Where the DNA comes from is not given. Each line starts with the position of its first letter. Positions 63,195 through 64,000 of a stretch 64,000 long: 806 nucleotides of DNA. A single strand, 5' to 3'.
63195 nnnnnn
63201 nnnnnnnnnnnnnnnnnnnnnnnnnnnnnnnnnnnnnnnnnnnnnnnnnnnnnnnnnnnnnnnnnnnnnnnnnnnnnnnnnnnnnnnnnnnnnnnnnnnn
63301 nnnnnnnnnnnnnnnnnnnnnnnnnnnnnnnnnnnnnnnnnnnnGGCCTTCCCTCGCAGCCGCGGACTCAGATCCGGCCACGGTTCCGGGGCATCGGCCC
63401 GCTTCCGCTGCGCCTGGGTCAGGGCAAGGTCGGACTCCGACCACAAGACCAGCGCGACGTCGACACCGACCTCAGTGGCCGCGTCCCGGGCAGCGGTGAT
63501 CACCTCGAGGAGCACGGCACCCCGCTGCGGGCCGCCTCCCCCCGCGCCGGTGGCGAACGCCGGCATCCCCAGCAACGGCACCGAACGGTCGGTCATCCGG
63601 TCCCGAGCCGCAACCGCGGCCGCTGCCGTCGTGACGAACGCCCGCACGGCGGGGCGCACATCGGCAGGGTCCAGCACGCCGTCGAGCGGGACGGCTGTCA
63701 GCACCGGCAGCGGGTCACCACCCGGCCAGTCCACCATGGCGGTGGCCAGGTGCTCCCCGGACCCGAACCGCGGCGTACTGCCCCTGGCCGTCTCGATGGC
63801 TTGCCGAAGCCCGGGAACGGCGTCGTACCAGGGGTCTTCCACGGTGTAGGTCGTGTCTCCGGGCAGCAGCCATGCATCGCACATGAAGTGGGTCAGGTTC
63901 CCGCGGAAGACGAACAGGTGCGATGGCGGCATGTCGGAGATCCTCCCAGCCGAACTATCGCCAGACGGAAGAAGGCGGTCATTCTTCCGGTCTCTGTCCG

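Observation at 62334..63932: Macro-like domain fused N-terminally to a defence-type SIR2 domain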

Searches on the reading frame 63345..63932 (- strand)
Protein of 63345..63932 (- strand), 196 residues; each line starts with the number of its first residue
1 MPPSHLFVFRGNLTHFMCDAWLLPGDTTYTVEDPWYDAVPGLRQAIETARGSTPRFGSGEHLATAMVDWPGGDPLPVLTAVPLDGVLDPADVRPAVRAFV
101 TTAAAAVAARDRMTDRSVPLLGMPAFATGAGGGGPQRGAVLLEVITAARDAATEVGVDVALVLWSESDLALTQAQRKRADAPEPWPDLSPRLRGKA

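Call 4: search_protein_families(library=pfam, proteins=[window:63345-63932:-], max_evalue=1)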
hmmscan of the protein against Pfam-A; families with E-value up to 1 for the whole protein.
window:63345-63932:- (196 aa): 0 families

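Call 8: search_solved_structures(query=window:63345-63932:-, max_evalue=10, show_alignments=2)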
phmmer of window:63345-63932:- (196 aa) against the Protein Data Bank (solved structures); distinct sequences matched with E-value up to 10: 0.

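Call 14: search_solved_structures(query=A2, max_evalue=10, show_alignments=3)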
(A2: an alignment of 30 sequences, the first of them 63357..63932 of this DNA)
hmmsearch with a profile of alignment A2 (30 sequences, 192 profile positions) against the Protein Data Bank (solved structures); distinct sequences matched with E-value up to 10: 3.
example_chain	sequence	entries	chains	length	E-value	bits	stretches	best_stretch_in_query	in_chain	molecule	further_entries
7ny6_A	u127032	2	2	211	0.025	17.8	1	6-106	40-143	Histone macroH2A1.1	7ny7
4etw_A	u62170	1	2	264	0.4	13.9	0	86-144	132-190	Pimelyl-[acyl-carrier protein] methyl ester esterase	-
5y3a_A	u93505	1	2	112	1.1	12.4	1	40-106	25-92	Ragulator complex protein LAMTOR1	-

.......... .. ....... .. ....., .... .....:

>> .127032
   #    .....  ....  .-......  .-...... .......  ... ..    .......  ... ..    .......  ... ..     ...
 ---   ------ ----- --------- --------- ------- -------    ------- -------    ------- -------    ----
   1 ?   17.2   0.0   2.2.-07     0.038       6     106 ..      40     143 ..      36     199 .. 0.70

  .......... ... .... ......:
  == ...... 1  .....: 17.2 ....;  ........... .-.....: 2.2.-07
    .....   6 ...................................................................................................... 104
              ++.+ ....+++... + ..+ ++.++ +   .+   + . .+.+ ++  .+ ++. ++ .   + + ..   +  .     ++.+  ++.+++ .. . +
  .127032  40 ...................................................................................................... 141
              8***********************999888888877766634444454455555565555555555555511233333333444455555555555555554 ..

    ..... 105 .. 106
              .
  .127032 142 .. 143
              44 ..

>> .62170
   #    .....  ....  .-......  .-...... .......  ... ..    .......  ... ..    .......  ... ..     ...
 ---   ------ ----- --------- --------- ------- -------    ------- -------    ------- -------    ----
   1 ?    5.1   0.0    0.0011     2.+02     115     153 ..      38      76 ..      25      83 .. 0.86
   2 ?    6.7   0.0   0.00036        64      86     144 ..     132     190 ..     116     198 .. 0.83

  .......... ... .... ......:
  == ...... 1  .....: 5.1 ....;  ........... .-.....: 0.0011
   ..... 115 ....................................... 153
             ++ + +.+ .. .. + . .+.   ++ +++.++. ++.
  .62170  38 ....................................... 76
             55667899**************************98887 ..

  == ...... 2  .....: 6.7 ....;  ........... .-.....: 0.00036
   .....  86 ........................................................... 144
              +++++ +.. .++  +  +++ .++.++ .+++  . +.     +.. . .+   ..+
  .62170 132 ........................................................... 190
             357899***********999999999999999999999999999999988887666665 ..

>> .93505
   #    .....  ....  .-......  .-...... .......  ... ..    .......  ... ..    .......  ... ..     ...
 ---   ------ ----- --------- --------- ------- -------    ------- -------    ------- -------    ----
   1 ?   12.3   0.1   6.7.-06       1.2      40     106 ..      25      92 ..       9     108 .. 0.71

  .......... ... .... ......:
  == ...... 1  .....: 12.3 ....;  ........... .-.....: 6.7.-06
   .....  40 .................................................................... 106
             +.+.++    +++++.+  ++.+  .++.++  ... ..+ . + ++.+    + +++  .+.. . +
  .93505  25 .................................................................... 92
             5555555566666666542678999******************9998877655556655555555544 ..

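Call 15: search_protein_families(library=pfam, alignment_id=A2, max_evalue=10)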
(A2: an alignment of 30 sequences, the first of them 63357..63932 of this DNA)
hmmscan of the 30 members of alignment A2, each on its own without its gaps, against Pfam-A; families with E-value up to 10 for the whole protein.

A. member 1, window:63357-63932:- (192 aa): 0 families

B. families by the number of members that match (of 30 scanned): 10 families
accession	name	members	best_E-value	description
PF18295.7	Pdase_M17_N2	1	0.01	M17 aminopeptidase N-terminal domain 2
PF22860.2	DUF7017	1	0.051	Domain of unknown function (DUF7017)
PF06442.17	DHFR_2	1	0.077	R67 dihydrofolate reductase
PF02786.22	CPSase_L_D2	1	0.13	Carbamoyl-phosphate synthase L chain, ATP binding domain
PF07235.16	DUF1427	1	0.14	Protein of unknown function (DUF1427)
PF06938.16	DUF1285_N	1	0.16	Domain of unknown function (DUF1285), N-terminal domain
PF12789.12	PTR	1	0.19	Phage tail repeat like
PF00570.28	HRDC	1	0.43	HRDC domain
PF12359.13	DUF3645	1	2.5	Protein of unknown function (DUF3645)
PF12484.13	PPE-SVP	1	6.1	PPE-SVP subfamily C-terminal region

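Call 17: predict_structure(alignment_id=A2)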
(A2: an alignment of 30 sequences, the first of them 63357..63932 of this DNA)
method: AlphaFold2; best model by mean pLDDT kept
length: 192 residues; sequences in the alignment: 30
mean_pLDDT: 90.3   pTM: 0.88
mean pLDDT of the five models: 90.3, 89.1, 88.7, 88.7, 88.5
residues with pLDDT >= 90: 146; 70-90: 28; 50-70: 15; < 50: 3
segments of 3 or more residues with pLDDT < 50: 131-133
pLDDT, mean of each block of 10 residues (from residue 1): 87 95 97 95 97 96 96 96 90 98 96 87 83 73 95 96 93 86 67 61
secondary structure, 60 per line:
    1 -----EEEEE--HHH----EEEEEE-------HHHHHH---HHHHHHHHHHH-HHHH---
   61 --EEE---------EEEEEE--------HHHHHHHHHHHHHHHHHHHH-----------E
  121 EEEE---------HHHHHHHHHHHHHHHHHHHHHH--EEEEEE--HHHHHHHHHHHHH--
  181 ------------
elements in order: E6-10 E20-25 H33-38 H42-52 H54-57 E63-65 E75-80 H89-108 E120-124 H134-155 E158-163 H166-178

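Call 20: fold_search(model_id=the predicted structure, library=pdb)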
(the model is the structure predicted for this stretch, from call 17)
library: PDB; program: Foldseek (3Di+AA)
matches with E <= 10: 854; with E <= 0.001: 99
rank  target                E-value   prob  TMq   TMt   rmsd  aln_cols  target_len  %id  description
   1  1yd9_B                1.5e-05  1.00  0.59  0.61   4.6       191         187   15  1.6A Crystal Structure of the Non-Histone Domain of the Histone Variant MacroH2A1.1. (released 2005-09-27)
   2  5cb5_A                2.2e-05  1.00  0.59  0.64   4.7       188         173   18  Structural Insights into the Mechanism of Escherichia coli Ymdb (released 2015-11-04)
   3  5iit_C                3.0e-05  1.00  0.59  0.35   4.7       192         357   12  Structure of SPX domain of the yeast inorganic polyphophate polymerase Vtc4 crystallized by carrier-driven crystalliza (released 2016-04-27)
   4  5cms_G                3.1e-05  1.00  0.59  0.65   4.7       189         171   18  Structural Insights into the Mechanism of Escherichia coli Ymdb (released 2015-11-04)
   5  7ny6                  3.1e-05  1.00  0.58  0.59   4.8       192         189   15  Crystal structure of the Capsaspora owczarzaki macroH2A macrodomain (released 2021-11-24)
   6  5lcc_B                4.3e-05  1.00  0.58  0.59   4.7       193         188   17  Oceanobacillus iheyensis macrodomain mutant D40A (released 2017-05-03)
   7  5cms_A                4.6e-05  1.00  0.59  0.64   4.7       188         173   19  Structural Insights into the Mechanism of Escherichia coli Ymdb (released 2015-11-04)
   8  6r0g_B                5.9e-05  1.00  0.56  0.64   4.8       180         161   15  Getah virus macro domain in complex with ADPr, pose 2 (released 2020-04-01)
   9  6vuq_A                6.3e-05  1.00  0.59  0.68   4.3       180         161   14  Crystal structure of CHIKV nsP3 macrodomain soaked with ADP-ribose (released 2021-01-13)
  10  9yhh_A                7.6e-05  1.00  0.59  0.67   4.5       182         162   14  Crystal structure of Chikungunya virus nsP3 macrodomain N24A mutant (P31 crystal form) in complex with ADP-ribose (released 2025-11-26)
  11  5fud_A                8.1e-05  1.00  0.59  0.59   4.5       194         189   16  Oceanobacillus iheyensis macrodomain with MES bound (released 2017-05-03)
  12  6r0g_A                8.6e-05  1.00  0.58  0.68   4.7       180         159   16  Getah virus macro domain in complex with ADPr, pose 2 (released 2020-04-01)
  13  3gqo_C                8.6e-05  1.00  0.54  0.63   6.9       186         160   13  Crystal structure of macro domain of Venezuelan Equine Encephalitis virus in complex with ADP-ribose (released 2009-07-21)
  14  6vuq_D                9.1e-05  1.00  0.59  0.69   4.3       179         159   14  Crystal structure of CHIKV nsP3 macrodomain soaked with ADP-ribose (released 2021-01-13)
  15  6r0r                  9.7e-05  1.00  0.61  0.70   4.6       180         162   16  Getah virus macro domain in complex with ADPr covalently bond to Cys34 (released 2020-04-01)
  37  8rsn_B                1.9e-04  1.00  0.53  0.23   5.7       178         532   15  macrodomain-fused SirTM (Mfs1) from Fusarium oxysporum f. sp. cubense race 1 (released 2024-09-25)
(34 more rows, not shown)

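Call 56: search_protein_representatives(alignment_id=A2)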
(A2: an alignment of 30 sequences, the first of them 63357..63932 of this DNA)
Query: 30 sequences, 192 profile positions. Proteins with E-value up to 0.001 (for the whole library): 1223; up to 1e-10: 805; up to 1e-30: 63. The best 150 are listed.
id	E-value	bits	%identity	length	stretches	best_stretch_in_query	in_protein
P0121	5.9e-76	271.0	-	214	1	1-192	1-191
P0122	1.1e-70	253.9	-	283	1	1-190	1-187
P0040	4.2e-69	248.7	-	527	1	1-191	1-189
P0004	3.0e-68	245.9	-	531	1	1-192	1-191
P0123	9.1e-65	234.5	-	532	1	1-191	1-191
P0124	1.1e-59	217.9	-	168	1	3-168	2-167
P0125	4.6e-56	206.1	-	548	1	2-180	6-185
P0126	5.3e-56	206.0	-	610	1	4-190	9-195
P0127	7.4e-55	202.2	-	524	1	3-191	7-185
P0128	3.4e-54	200.1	-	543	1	4-190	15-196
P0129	9.0e-54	198.7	-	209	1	1-180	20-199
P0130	1.2e-52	195.0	-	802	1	3-188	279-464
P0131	5.8e-51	189.5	-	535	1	3-186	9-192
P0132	1.0e-50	188.7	-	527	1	4-191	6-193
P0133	4.6e-50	186.6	-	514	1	3-191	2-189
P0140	6.4e-48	179.6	-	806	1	3-191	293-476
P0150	2.2e-42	161.5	-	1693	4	101-188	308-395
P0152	2.6e-42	161.3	-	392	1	3-190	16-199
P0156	1.0e-41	159.3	-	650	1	3-191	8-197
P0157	4.3e-41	157.3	-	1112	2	3-190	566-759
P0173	4.6e-32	127.9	-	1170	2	5-190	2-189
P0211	1.1e-27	113.6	-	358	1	4-186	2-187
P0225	2.0e-26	109.4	-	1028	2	4-191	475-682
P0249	2.0e-25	106.2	-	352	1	4-190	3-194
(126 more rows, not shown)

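Call 57: search_protein_families(library=pfam, proteins=[P0130, P0140, P0150, P0157, P0173, P0225, P0152, P0211, P0249, P0156], max_evalue=0.001)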
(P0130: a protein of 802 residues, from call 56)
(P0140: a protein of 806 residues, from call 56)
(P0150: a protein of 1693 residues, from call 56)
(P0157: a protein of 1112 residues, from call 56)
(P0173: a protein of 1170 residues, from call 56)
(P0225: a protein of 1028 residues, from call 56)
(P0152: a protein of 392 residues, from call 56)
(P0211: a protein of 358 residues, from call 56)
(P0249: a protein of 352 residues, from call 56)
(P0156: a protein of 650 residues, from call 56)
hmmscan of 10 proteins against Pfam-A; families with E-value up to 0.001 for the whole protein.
P0130 (802 aa): 2 families
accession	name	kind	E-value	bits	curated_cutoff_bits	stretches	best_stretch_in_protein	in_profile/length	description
PF13289.12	SIR2_2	-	4.2e-24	85.7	24.5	1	578-678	3-106/141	SIR2-like domain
PF04250.19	DUF429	-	9.4e-17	61.9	23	1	8-230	1-213/214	Protein of unknown function (DUF429)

P0140 (806 aa): 2 families
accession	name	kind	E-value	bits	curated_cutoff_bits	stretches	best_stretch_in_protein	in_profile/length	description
PF13289.12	SIR2_2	-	6.7e-26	91.5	24.5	1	586-692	3-112/141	SIR2-like domain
PF04250.19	DUF429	-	5.2e-12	46.4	23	1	28-241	21-206/214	Protein of unknown function (DUF429)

P0150 (1693 aa): 1 family
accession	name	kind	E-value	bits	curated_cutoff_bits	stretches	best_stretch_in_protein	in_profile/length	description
PF13289.12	SIR2_2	-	4.2e-35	121.3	24.5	2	543-660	4-124/141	SIR2-like domain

P0157 (1112 aa): 1 family
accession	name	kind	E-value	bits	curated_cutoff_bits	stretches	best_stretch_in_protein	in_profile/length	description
PF13289.12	SIR2_2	-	5e-42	143.8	24.5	2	291-400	2-114/141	SIR2-like domain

P0173 (1170 aa): 1 family
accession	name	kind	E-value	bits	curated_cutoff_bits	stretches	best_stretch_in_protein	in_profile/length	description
PF13289.12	SIR2_2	-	2.2e-27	96.3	24.5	1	296-397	2-108/141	SIR2-like domain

P0225 (1028 aa): 1 family
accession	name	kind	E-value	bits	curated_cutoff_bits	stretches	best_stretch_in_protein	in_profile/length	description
PF13289.12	SIR2_2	-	2.5e-36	125.3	24.5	2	189-297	2-115/141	SIR2-like domain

P0152 (392 aa): 1 family
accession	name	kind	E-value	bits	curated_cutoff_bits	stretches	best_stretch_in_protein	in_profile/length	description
PF13289.12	SIR2_2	-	3.9e-09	37.2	24.5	1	305-360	2-62/141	SIR2-like domain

P0211 (358 aa): 1 family
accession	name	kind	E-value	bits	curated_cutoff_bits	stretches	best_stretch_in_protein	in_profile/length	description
PF13579.12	Glyco_trans_4_4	-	0.0001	23.1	29.7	1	98-217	10-129/158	Glycosyl transferase 4-like domain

P0249 (352 aa): 0 families

P0156 (650 aa): 1 family
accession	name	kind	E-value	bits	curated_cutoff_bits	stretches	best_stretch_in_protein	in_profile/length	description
PF13289.12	SIR2_2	-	1e-25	91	24.5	1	308-430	3-132/141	SIR2-like domain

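Call 83: fold_search(model_id=the predicted structure, library=viral)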
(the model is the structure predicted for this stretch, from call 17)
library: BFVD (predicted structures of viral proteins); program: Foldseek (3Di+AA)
matches with E <= 10: 646; with E <= 0.001: 28
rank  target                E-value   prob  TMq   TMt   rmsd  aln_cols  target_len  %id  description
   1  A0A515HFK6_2          1.3e-05  1.00  0.59  0.15   4.2       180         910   16  Polyprotein P1234 [Mayaro virus]
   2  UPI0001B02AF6         2.3e-05  1.00  0.60  0.67   4.3       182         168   15  (no name look-up for this kind of identifier)
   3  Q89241                2.6e-05  1.00  0.55  0.09   5.8       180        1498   16  Polyprotein P1234 (Fragment) [Western equine encephalitis virus]
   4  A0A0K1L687            5.2e-05  1.00  0.58  0.21   4.8       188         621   16  ORF_067R [Scale drop disease virus]
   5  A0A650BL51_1          7.5e-05  1.00  0.61  0.13   5.0       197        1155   14  Orf1a polyprotein [Botrylloides leachii nidovirus]
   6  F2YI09                8.5e-05  1.00  0.59  0.25   6.6       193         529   14  Non-structural polyprotein (Fragment) [Chikungunya virus]
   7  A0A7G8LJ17            9.7e-05  1.00  0.46  0.28   6.9       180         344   13  Macro domain-containing protein [Cressdnaviricota sp.]
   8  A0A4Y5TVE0            1.1e-04  1.00  0.51  0.60   4.9       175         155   10  Macro domain-containing protein [Vibrio phage VAP7]
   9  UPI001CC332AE         1.6e-04  1.00  0.57  0.27   4.3       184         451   16  (no name look-up for this kind of identifier)
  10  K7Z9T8                1.8e-04  1.00  0.59  0.57   4.8       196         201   11  Macro domain-containing protein [Serratia phage phiMAM1]
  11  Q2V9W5                1.8e-04  1.00  0.54  0.23   7.5       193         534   11  Non-structural polyprotein (Fragment) [Eastern equine encephalitis virus]
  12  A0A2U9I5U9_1          2.3e-04  1.00  0.51  0.10   6.7       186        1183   13  (no name in the UniProt tables at hand)
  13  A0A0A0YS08            2.6e-04  1.00  0.60  0.63   4.3       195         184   15  Macro domain-containing protein [Erwinia phage phiEa2809]
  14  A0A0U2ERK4            2.6e-04  1.00  0.49  0.56   5.9       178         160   13  ADP-ribose-1-phosphatase (Fragment) [Pigeon-dominant Coronavirus]
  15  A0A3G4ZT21            3.0e-04  1.00  0.53  0.58   5.5       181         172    9  Protein-ADP-ribose hydrolase [Edafosvirus sp.]
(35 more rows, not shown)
